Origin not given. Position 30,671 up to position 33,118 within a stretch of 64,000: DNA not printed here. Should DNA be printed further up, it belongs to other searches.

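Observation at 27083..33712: Polyprenol-phosphate-sugar synthase-like GT2s next to GT-C membrane enzymes, a PA14-insert protein and a discoidin-domain protein: candidate extracytoplasmic glycosylation machinery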

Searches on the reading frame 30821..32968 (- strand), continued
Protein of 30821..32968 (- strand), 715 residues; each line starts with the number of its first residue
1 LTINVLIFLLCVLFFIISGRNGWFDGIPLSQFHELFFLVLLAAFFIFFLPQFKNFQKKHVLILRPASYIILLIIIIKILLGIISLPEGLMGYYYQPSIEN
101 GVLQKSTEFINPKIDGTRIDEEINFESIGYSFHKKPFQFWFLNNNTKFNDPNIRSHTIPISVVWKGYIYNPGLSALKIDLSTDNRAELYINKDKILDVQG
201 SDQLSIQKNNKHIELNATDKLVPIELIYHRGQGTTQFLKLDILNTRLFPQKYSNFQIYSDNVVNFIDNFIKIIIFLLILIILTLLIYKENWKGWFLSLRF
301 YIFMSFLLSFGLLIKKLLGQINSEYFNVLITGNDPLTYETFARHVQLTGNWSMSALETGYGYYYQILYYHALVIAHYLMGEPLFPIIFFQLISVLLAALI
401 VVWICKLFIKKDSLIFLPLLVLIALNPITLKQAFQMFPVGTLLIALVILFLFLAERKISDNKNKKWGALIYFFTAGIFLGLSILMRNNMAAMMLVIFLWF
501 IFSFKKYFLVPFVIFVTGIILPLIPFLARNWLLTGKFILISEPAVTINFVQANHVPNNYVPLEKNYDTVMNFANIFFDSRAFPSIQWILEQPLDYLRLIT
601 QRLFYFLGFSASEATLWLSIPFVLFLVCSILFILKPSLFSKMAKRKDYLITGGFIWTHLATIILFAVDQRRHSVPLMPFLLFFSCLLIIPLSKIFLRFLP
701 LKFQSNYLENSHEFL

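Call 44: search_solved_structures(query=A3, max_evalue=1, show_alignments=3)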
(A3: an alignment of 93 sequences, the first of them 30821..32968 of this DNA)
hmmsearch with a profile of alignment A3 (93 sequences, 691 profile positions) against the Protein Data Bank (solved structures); distinct sequences matched with E-value up to 1: 40.
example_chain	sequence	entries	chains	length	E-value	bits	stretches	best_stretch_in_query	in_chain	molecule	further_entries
6qdi_A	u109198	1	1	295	6.7e-25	90.6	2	142-247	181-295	PA14 domain-containing protein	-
6qe7_A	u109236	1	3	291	3.6e-24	88.1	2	83-246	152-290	Anti-sigma-I factor RsgI3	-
6vra_B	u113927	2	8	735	4.7e-14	54.7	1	150-245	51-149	Protective antigen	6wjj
3tew_A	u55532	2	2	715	5.1e-14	54.6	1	150-245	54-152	Protective antigen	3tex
3tey_A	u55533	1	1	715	5.1e-14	54.6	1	150-245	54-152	Protective antigen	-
4ee2_A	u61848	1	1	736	5.3e-14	54.5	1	150-245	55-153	Protective antigen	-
1t6b_X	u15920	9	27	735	5.3e-14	54.5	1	150-245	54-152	Protective Antigen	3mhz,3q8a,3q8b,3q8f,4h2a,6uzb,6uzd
4nam_A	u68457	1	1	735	5.3e-14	54.5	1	150-245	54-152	Protective antigen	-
3q8c_A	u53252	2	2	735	5.3e-14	54.5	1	150-245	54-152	Protective antigen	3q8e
1acc_A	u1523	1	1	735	5.3e-14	54.5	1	150-245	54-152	ANTHRAX PROTECTIVE ANTIGEN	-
3tez_A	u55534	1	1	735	5.4e-14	54.5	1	150-245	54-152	Protective antigen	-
6vra_A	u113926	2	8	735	5.4e-14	54.5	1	150-245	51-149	Protective antigen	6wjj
6zxj_A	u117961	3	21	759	5.7e-14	54.4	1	150-245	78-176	Protective antigen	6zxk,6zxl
5fr3_A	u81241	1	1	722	5.8e-14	54.4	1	150-245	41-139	PROTECTIVE ANTIGEN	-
7mjr_A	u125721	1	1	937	1e-11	47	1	147-255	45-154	Vip4Da1 protein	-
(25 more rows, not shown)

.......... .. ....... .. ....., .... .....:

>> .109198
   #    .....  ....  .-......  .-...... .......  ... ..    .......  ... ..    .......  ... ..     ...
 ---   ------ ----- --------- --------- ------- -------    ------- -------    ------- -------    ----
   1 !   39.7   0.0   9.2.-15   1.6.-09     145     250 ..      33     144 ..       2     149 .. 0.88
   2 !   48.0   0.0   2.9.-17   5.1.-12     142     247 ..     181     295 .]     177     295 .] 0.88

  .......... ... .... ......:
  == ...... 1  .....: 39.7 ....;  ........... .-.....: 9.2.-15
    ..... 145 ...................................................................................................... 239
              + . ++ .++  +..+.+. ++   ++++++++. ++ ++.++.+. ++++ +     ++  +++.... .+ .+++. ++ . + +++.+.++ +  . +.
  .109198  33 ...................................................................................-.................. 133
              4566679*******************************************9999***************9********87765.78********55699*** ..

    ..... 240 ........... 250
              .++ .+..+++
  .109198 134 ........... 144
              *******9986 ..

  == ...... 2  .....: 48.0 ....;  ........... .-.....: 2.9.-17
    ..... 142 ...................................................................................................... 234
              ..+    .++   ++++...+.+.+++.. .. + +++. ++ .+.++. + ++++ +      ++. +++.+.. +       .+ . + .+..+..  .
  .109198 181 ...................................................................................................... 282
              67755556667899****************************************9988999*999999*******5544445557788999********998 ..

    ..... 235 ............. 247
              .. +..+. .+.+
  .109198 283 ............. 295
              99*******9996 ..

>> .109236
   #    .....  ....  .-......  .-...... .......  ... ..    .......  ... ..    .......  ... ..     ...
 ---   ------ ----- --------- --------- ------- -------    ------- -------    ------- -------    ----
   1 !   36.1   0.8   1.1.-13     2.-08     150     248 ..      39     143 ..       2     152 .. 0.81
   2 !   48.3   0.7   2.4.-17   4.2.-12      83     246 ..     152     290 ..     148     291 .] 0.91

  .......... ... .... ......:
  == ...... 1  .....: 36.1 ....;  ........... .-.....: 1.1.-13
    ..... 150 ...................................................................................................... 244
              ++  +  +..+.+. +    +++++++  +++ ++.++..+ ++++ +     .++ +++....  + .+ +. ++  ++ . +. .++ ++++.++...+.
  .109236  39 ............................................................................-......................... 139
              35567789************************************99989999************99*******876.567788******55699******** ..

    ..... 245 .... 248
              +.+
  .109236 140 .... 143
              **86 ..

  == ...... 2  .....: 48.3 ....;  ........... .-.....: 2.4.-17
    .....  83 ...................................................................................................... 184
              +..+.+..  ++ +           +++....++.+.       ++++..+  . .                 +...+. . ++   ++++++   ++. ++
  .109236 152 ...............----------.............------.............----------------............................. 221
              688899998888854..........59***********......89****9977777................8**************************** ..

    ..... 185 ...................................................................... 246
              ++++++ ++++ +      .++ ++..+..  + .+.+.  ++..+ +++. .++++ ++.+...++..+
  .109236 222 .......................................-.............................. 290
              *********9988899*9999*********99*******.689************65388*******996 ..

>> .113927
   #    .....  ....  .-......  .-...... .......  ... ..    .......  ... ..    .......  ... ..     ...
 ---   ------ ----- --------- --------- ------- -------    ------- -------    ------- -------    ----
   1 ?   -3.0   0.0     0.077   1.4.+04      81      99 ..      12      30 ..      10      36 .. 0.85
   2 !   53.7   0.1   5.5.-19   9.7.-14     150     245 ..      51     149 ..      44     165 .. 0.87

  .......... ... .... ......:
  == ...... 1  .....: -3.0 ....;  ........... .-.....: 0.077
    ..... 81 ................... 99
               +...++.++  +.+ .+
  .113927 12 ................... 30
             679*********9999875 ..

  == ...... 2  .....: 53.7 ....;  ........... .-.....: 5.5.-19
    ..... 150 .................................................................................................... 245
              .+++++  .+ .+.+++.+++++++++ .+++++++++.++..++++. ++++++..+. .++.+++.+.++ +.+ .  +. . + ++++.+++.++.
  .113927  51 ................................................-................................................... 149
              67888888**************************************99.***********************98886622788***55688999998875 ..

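Call 48: search_protein_families(library=pfam, alignment_id=A4, max_evalue=0.001)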
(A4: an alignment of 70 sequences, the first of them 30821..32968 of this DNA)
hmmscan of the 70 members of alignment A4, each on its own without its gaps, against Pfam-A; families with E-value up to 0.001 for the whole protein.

A. member 1, window:30821-32968:- (715 aa): 0 families

B. families by the number of members that match (of 70 scanned): 2 families
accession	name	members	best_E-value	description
PF13231.12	PMT_2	45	2.5e-15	Dolichyl-phosphate-mannose-protein mannosyltransferase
PF07691.17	PA14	20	1.4e-12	PA14 domain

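Call 50: find_related_loci(query=A1, collection=genome_contigs, flank=8000)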
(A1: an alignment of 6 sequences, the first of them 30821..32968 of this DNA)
Query A1 (715 aa) in genome_contigs; peptide patterns used: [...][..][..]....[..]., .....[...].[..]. (x = any residue, [..] = any of these).
49 stretches matched a pattern; 1 encode a relative of the query (tblastn E <= 1e-3); 1 distinct loci.
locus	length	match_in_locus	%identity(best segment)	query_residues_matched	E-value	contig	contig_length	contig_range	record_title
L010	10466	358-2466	68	9-714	0e+0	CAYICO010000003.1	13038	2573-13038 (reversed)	MAG TPA_asm: uncultured Candidatus Saccharibacteria bacterium isolate ERP119705_co1_849 genome assembly, contig: NODE_61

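Call 72: search_protein_families(library=ncbifam, alignment_id=A4, max_evalue=0.001)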
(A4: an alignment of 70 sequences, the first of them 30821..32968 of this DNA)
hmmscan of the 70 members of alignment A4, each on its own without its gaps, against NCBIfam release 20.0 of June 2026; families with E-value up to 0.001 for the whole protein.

A. member 1, window:30821-32968:- (715 aa): 1 family
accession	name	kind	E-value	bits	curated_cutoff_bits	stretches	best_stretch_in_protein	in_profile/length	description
NF047440.1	LA3751_2_3_fam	subfamily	1.2e-07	31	200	1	369-537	84-247/460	LA_3751/LA_3752 family putative glycosyltransferase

B. families by the number of members that match (of 70 scanned): 4 families
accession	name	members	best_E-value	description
NF047440.1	LA3751_2_3_fam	17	2.4e-09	LA_3751/LA_3752 family putative glycosyltransferase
TIGR03663.1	TIGR03663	2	0.00014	flippase activity-associated protein Agl23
TIGR04154.1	archaeo_STT3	1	2.8e-05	oligosaccharyl transferase, archaeosortase A system-associated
NF046093.1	AZOBR_p60025_fam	1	0.0001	AZOBR_p60025 family cell surface glycopolymer formation protein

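Call 75: find_related_loci(query=A1, collection=metagenome_contigs, flank=6000)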
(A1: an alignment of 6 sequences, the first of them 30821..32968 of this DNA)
Query A1 (715 aa) in metagenome_contigs; peptide patterns used: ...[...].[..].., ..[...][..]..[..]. (x = any residue, [..] = any of these).
537 stretches matched a pattern; 2 encode a relative of the query (tblastn E <= 1e-3); 2 distinct loci.
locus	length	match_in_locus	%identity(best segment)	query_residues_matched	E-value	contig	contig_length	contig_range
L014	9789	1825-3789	37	10-693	4e-145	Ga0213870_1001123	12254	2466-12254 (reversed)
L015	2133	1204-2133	27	10-319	5e-22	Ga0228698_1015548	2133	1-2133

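Call 77: search_protein_families(library=pfam, proteins=[L014:952-1785:-, L015:299-1168:-, L014:7182-8390:-, L014:8353-9351:-, L005:4529-4981:-, L005:4978-5661:-], max_evalue=0.01)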
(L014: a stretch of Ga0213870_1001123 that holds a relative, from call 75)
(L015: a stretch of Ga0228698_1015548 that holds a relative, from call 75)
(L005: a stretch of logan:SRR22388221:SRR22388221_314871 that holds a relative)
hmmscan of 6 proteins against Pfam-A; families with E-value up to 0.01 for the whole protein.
L014:952-1785:- (277 aa): 1 family
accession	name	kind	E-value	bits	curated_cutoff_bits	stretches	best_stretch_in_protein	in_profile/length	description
PF01040.23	UbiA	-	2.5e-17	63.4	34.2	1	35-245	20-236/250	UbiA prenyltransferase family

L015:299-1168:- (289 aa): 1 family
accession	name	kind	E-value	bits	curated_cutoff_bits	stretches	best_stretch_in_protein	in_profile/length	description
PF01040.23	UbiA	-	6.7e-16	58.8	34.2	1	37-262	20-242/250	UbiA prenyltransferase family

L014:7182-8390:- (402 aa): 8 families
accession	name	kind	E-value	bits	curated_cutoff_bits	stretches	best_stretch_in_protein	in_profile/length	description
PF00483.29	NTP_transferase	-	8.4e-18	65.3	21.2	1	18-226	2-218/245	Nucleotidyl transferase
PF13242.12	Hydrolase_like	-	3.4e-10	40.1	22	1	351-395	2-47/75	HAD-hyrolase-like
PF08645.17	PNK3P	-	1.2e-09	38.5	22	1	252-379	1-126/161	Polynucleotide kinase 3 phosphatase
PF13419.12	HAD_2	-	1.5e-09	38.7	23.8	1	352-395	134-177/178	Haloacid dehalogenase-like hydrolase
PF12804.13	NTP_transf_3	-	6.3e-08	33.4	27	1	18-141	1-115/160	MobA-like NTP transferase domain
PF00702.32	Hydrolase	-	3.5e-07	31.2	26.4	1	267-390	86-191/191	haloacid dehalogenase-like hydrolase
PF12710.13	HAD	-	0.0016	19.3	27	1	339-386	138-188/189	haloacid dehalogenase-like hydrolase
PF13344.12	Hydrolase_6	-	0.0018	18.7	27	1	255-306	2-41/101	Haloacid dehalogenase-like hydrolase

L014:8353-9351:- (332 aa): 2 families
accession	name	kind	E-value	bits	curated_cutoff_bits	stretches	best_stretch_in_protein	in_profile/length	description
PF00288.32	GHMP_kinases_N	-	1.6e-15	57.5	22.3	1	79-163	8-87/87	GHMP kinases N terminal domain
PF08544.19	GHMP_kinases_C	-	3.9e-07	30.8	21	1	236-311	4-79/85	GHMP kinases C terminal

L005:4529-4981:- (150 aa): 1 family
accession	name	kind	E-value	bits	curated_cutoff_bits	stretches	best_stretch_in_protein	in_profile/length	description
PF09419.16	PGP_phosphatase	-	0.00083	19.4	20.4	1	18-119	44-161/168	Mitochondrial PGP phosphatase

L005:4978-5661:- (227 aa): 1 family
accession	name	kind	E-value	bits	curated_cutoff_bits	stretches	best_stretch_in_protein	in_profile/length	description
PF01040.23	UbiA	-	1.9e-14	54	34.2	1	1-185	39-229/250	UbiA prenyltransferase family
